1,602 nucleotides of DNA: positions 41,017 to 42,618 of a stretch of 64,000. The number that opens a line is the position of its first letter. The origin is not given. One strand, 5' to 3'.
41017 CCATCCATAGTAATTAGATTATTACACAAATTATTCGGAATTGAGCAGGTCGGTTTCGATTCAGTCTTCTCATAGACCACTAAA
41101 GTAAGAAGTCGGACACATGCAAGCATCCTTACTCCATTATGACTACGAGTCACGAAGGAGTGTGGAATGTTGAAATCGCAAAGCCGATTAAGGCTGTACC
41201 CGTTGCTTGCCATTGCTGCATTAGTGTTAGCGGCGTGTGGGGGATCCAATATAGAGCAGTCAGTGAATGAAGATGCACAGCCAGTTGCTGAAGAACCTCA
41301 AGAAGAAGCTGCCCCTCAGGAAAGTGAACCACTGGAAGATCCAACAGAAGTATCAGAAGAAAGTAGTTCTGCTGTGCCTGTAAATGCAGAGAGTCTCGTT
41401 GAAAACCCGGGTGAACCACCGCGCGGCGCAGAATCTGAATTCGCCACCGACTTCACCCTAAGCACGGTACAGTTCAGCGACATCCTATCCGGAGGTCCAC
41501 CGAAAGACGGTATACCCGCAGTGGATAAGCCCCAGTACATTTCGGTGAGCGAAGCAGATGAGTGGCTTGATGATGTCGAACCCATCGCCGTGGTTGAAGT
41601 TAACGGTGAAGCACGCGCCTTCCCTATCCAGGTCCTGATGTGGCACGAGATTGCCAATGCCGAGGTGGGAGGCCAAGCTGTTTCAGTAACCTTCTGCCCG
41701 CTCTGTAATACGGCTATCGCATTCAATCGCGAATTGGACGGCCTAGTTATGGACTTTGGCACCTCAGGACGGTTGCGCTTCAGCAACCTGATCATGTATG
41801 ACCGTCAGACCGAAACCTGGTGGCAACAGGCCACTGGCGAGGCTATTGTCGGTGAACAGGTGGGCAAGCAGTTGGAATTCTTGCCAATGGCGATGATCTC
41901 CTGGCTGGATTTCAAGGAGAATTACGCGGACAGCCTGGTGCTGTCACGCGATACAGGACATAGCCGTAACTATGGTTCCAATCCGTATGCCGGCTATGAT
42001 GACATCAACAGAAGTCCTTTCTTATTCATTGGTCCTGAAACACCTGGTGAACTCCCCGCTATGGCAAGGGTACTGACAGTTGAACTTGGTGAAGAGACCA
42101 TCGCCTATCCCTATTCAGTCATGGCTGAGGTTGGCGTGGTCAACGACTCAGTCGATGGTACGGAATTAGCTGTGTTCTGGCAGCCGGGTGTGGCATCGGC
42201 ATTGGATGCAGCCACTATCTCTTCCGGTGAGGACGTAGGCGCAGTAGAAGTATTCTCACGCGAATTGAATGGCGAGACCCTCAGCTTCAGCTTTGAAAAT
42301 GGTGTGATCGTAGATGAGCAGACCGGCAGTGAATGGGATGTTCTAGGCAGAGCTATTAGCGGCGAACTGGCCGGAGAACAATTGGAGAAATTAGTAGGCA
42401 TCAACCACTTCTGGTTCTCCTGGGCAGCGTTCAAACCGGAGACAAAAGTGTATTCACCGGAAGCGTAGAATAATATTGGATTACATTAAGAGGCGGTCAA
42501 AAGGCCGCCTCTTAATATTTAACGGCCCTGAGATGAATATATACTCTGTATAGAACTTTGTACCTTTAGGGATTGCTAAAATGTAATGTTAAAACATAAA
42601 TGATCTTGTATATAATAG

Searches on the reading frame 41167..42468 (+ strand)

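Call 82: search_protein_families(library=pfam, proteins=[window:41167-42468:+], max_evalue=0.00001)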
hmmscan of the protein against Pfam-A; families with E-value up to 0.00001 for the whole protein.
window:41167-42468:+ (433 aa): 1 family
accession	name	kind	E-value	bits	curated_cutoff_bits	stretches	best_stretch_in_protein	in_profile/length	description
PF11376.13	DUF3179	-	3e-104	349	27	1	113-426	1-292/292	Protein of unknown function (DUF3179)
